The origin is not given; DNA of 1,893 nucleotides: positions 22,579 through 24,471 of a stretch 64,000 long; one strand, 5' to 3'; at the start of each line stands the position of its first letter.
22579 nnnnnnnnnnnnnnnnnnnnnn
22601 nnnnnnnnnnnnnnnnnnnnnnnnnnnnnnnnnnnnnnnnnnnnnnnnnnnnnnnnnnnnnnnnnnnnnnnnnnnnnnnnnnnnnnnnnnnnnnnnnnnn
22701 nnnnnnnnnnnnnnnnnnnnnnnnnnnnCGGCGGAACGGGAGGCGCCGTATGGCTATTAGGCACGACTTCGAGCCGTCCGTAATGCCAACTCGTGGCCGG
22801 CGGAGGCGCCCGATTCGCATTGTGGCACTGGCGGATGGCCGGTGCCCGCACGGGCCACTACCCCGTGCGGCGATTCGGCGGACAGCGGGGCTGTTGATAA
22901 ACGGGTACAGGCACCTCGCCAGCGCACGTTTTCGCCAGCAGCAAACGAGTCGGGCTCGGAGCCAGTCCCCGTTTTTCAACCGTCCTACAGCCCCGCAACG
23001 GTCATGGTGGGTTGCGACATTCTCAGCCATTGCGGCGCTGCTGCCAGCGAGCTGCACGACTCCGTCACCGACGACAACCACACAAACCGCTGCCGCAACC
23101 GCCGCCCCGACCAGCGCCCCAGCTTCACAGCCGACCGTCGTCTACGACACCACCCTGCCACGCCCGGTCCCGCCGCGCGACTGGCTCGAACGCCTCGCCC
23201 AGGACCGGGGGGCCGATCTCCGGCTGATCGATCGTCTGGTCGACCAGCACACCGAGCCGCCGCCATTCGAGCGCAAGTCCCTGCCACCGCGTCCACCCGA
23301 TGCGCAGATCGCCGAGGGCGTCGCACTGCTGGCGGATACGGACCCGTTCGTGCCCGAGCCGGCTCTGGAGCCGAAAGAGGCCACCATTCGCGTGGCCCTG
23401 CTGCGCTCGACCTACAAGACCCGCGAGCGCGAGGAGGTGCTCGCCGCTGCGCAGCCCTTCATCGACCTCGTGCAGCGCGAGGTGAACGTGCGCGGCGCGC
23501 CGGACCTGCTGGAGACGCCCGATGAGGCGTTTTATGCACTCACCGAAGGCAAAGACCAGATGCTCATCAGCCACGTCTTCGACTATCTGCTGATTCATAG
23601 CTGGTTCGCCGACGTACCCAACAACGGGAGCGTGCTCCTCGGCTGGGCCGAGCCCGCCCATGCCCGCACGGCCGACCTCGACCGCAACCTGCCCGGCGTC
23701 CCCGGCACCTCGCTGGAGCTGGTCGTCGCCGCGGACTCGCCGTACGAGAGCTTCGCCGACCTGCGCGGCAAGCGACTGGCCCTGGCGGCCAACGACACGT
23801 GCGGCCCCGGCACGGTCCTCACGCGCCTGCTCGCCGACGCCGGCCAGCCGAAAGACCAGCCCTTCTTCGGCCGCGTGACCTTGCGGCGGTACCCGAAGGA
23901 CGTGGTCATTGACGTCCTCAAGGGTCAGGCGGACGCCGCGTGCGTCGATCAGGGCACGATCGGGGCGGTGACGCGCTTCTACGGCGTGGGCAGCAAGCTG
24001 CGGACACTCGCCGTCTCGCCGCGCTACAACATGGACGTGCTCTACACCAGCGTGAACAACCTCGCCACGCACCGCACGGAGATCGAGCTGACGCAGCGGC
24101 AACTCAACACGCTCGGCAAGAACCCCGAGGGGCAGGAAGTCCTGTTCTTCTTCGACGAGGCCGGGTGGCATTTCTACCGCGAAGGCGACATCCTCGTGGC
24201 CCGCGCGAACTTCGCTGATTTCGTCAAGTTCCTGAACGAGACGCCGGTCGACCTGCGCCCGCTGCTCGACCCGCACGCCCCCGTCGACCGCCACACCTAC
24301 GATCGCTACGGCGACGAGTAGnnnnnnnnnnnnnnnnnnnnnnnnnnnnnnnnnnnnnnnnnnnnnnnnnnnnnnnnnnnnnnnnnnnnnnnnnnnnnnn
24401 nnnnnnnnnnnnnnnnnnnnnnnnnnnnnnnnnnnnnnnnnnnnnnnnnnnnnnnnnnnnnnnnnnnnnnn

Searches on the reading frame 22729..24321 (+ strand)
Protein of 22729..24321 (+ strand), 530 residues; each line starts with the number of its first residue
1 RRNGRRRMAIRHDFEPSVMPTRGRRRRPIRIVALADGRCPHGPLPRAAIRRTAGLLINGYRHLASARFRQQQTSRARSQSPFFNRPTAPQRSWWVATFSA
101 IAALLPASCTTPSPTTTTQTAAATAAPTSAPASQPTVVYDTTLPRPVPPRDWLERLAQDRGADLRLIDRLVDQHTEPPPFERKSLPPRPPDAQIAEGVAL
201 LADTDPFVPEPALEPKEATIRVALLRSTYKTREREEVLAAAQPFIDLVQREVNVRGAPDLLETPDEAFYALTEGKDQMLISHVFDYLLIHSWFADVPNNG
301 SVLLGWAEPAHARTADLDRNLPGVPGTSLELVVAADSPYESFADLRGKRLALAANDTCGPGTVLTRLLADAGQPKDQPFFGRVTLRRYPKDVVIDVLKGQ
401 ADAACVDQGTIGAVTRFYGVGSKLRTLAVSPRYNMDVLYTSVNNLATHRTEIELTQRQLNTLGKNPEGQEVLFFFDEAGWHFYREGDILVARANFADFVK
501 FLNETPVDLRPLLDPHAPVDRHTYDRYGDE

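Call 70: search_protein_families(library=pfam, proteins=[window:22729-24321:+], max_evalue=0.0001)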
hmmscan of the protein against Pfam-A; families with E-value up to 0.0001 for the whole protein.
window:22729-24321:+ (530 aa): 1 family
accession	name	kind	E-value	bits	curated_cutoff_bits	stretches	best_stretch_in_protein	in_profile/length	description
PF12974.12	Phosphonate-bd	-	1.5e-13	51.1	27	1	233-476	8-230/242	ABC transporter, phosphonate, periplasmic substrate-binding protein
